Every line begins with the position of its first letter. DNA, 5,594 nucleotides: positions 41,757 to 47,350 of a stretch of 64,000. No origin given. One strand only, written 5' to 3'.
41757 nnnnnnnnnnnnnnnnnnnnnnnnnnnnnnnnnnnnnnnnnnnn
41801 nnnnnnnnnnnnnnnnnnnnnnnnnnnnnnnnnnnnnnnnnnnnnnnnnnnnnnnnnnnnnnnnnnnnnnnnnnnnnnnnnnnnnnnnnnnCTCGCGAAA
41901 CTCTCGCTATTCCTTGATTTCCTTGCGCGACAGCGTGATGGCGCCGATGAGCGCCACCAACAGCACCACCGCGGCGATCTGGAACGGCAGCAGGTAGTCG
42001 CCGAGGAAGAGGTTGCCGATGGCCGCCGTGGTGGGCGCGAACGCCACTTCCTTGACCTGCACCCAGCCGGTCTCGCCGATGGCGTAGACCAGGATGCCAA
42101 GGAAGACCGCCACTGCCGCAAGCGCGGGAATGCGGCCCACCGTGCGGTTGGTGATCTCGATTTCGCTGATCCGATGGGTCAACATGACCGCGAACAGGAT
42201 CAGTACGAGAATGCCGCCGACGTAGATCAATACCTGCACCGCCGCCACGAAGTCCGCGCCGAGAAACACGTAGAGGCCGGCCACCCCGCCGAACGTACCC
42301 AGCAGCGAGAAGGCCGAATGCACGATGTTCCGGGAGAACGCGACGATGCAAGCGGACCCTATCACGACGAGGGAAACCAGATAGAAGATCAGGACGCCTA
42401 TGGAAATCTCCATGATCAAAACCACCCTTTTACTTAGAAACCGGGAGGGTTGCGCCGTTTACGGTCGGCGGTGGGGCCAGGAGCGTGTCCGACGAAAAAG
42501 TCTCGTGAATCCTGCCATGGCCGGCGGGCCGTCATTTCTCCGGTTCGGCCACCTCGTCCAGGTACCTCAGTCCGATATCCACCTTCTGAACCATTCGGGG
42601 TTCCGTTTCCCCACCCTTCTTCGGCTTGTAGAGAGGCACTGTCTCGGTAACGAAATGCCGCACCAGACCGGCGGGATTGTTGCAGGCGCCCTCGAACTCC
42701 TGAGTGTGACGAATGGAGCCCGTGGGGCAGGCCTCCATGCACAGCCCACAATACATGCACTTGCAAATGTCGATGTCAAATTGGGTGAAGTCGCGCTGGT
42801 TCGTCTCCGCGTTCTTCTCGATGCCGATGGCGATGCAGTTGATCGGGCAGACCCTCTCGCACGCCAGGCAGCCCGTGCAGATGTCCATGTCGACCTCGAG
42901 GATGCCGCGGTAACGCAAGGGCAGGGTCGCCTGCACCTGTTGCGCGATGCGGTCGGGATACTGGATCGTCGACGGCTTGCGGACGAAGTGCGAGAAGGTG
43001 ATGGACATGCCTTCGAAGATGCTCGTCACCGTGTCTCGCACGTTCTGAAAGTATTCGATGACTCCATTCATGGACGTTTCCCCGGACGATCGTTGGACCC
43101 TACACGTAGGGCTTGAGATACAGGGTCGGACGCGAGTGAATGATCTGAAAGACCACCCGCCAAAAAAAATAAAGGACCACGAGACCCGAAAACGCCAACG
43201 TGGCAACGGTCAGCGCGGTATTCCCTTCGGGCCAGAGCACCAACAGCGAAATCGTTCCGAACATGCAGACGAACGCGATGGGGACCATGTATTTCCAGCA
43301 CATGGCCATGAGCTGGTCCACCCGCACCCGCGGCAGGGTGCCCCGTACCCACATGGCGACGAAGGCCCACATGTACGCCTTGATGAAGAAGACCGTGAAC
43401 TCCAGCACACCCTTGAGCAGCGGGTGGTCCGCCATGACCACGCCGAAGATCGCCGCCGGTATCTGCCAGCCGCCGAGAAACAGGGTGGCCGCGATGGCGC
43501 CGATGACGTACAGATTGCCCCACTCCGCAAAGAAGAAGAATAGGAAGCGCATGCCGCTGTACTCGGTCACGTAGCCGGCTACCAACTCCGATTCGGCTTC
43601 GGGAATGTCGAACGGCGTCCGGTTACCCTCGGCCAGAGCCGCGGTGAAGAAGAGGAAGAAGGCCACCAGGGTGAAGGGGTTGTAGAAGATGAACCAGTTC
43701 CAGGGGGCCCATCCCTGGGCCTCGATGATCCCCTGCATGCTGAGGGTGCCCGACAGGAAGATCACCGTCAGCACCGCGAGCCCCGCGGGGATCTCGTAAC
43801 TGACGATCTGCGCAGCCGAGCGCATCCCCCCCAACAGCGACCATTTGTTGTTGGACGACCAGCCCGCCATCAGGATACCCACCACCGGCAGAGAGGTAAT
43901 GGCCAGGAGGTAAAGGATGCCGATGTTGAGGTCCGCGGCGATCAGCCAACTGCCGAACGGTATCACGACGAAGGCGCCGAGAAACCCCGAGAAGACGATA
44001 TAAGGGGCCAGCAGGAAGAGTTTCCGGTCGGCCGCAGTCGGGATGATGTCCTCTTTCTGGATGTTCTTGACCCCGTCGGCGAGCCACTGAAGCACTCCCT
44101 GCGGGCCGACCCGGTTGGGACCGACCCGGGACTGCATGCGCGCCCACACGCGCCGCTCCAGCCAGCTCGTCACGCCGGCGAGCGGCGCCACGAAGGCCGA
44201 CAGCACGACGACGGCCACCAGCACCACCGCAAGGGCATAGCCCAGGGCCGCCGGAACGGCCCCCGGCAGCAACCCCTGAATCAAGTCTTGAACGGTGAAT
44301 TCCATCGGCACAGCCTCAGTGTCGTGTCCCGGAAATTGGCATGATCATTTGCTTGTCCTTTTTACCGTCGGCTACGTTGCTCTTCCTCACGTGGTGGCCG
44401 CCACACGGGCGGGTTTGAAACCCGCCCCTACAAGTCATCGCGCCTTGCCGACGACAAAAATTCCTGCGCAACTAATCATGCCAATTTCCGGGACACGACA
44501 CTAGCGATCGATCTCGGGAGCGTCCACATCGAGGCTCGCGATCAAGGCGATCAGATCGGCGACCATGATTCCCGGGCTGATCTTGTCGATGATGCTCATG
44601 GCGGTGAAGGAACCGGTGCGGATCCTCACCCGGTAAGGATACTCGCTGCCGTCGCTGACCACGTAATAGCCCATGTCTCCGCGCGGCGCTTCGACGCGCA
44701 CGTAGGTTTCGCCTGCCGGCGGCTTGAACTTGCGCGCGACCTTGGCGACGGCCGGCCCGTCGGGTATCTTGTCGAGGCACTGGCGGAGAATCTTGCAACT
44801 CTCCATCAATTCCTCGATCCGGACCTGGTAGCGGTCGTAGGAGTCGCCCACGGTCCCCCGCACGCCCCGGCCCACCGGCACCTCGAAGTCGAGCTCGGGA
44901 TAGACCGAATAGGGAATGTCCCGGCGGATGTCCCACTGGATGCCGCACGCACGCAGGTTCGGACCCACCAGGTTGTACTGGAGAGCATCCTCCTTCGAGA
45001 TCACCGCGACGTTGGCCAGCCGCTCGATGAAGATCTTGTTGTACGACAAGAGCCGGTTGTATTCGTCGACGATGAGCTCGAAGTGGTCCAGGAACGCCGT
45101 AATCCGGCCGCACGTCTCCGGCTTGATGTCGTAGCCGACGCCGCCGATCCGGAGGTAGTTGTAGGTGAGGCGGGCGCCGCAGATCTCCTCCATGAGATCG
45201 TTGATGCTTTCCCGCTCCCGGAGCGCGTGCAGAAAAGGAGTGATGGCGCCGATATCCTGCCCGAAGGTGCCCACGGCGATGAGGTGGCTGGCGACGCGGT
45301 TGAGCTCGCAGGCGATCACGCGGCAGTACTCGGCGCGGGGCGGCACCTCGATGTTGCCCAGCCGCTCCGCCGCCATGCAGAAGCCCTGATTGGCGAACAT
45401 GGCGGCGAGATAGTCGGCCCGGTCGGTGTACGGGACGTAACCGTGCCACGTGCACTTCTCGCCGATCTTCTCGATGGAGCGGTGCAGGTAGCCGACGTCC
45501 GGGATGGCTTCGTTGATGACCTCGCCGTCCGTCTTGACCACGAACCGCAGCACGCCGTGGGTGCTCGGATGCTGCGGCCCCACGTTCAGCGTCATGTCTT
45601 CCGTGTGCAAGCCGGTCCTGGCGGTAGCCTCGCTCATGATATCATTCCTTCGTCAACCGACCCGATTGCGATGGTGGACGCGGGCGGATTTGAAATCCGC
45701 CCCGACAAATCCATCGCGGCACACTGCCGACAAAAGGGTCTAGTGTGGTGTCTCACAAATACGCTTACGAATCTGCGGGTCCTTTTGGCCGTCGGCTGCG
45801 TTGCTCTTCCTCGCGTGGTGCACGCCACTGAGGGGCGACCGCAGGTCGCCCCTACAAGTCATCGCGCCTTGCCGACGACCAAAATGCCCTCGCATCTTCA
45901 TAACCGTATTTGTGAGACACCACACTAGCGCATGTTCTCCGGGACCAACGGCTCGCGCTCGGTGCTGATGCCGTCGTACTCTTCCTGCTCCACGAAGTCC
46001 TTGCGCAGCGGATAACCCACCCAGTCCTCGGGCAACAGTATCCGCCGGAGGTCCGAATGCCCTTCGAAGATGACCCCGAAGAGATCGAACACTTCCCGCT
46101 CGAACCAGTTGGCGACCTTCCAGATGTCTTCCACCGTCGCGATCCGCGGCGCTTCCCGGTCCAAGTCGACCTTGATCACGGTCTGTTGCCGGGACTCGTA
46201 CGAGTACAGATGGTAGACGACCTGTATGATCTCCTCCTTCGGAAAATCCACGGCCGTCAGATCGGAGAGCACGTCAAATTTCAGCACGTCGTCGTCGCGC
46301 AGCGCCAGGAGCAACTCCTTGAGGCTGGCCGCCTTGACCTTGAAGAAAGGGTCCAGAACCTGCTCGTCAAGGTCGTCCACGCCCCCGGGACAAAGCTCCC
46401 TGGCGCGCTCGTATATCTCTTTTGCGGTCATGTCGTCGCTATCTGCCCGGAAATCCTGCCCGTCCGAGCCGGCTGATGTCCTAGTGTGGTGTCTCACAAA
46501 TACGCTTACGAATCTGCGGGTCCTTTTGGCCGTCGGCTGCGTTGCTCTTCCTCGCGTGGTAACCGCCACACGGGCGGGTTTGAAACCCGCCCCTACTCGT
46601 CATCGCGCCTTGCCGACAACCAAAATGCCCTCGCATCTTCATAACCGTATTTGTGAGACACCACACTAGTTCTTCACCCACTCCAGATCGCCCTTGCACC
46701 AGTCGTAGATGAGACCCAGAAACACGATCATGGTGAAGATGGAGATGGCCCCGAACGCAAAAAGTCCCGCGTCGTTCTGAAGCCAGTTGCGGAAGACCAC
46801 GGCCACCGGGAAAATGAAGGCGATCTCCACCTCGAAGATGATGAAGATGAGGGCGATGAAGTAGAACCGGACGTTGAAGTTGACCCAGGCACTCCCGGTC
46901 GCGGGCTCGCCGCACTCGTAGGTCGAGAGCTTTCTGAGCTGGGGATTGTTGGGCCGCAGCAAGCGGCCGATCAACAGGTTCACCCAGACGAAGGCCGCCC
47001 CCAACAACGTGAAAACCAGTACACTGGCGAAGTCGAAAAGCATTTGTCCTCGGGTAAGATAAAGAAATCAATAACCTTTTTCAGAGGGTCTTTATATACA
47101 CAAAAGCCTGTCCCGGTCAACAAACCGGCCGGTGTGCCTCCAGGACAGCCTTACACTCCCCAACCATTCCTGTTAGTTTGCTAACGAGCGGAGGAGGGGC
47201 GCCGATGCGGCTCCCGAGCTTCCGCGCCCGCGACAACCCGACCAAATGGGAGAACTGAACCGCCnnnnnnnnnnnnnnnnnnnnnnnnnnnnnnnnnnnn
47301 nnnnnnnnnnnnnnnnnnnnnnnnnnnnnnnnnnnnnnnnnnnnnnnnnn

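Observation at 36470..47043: nuo operon lacks nuoB and nuoEFG; MITE copies sit exactly at the missing-gene junctions and donate stop codons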

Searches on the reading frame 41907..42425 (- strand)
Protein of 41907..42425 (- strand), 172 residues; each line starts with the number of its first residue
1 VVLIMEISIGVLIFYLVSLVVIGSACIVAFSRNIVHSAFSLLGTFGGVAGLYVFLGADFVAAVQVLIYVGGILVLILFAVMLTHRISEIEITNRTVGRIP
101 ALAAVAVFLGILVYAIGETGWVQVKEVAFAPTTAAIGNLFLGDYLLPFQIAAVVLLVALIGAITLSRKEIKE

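Call 4: search_protein_families(library=pfam, proteins=[window:41907-42425:-])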
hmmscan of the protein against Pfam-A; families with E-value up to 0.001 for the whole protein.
window:41907-42425:- (172 aa): 1 family
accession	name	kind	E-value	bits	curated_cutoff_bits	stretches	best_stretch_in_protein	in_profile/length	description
PF00499.25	Oxidored_q3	-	2.8e-38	131.3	33.2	1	24-165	1-146/146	NADH-ubiquinone/plastoquinone oxidoreductase chain 6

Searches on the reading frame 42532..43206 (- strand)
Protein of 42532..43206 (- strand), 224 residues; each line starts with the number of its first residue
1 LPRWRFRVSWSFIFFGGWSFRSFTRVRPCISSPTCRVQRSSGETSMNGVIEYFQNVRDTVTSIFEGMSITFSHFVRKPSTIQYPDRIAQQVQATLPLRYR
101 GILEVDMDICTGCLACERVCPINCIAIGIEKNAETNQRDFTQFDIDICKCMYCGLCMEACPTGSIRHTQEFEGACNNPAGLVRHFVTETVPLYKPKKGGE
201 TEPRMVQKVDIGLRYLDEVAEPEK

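Call 4: search_protein_families(library=pfam, proteins=[window:42532-43206:-])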
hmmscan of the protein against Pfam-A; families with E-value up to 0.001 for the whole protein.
window:42532-43206:- (224 aa): 12 families
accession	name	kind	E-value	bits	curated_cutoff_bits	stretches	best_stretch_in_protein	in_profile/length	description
PF00037.32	Fer4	-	5.5e-12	45.4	21.1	2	149-166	7-24/24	4Fe-4S binding domain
PF12838.12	Fer4_7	-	3.8e-09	37.3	27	1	110-163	2-51/52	4Fe-4S dicluster domain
PF14697.11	Fer4_21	-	9.1e-08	32.6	35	1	101-126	32-58/59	4Fe-4S dicluster domain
PF13484.11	Fer4_16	-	2e-07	32.1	30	0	149-171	1-24/66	4Fe-4S double cluster binding domain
PF12837.12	Fer4_6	-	1e-06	28.9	25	1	104-125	3-24/24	4Fe-4S binding domain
PF13183.11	Fer4_8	-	1.6e-06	29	27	0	100-123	46-67/68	4Fe-4S dicluster domain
PF13237.11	Fer4_10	-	5.5e-06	26.7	25.5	1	105-161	4-53/53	4Fe-4S dicluster domain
PF13187.11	Fer4_9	-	1e-05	25.9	27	1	110-164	2-51/52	4Fe-4S dicluster domain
PF13534.11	Fer4_17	-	1.2e-05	26.2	22.2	0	82-121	20-57/61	4Fe-4S dicluster domain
PF12797.12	Fer4_2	-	4.1e-05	23.7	24.5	1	104-121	4-21/22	4Fe-4S binding domain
PF17179.9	Fer4_22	-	0.00035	21.8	27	0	149-174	1-25/95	4Fe-4S dicluster domain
PF12798.12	Fer4_3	-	0.00044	21.3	27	0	150-163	1-14/15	4Fe-4S binding domain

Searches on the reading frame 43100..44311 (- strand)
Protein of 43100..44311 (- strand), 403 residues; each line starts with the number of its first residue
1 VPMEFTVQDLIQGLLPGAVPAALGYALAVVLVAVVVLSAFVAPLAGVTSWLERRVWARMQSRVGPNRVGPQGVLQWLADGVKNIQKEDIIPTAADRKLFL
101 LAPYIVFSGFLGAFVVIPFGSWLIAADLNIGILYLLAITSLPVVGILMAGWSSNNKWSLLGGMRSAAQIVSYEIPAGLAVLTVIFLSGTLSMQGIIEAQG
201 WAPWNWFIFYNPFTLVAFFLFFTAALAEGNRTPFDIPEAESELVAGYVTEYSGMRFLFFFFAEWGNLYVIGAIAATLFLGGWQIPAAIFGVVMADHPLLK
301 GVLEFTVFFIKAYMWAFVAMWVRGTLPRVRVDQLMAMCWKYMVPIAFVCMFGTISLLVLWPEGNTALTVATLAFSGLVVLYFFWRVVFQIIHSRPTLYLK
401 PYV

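Call 4: search_protein_families(library=pfam, proteins=[window:43100-44311:-])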
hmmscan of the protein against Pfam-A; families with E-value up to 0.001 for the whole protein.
window:43100-44311:- (403 aa): 1 family
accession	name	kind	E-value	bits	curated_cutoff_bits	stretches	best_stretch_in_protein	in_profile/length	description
PF00146.26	NADHdh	-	9.6e-113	376.9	27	1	34-351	4-295/298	NADH dehydrogenase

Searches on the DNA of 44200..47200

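Call 59: search_rna_families(source=window, start=44200, end=47200, threshold=evalue, max_evalue=1)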
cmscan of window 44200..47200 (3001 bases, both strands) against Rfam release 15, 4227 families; matches with E-value up to 1: 0.
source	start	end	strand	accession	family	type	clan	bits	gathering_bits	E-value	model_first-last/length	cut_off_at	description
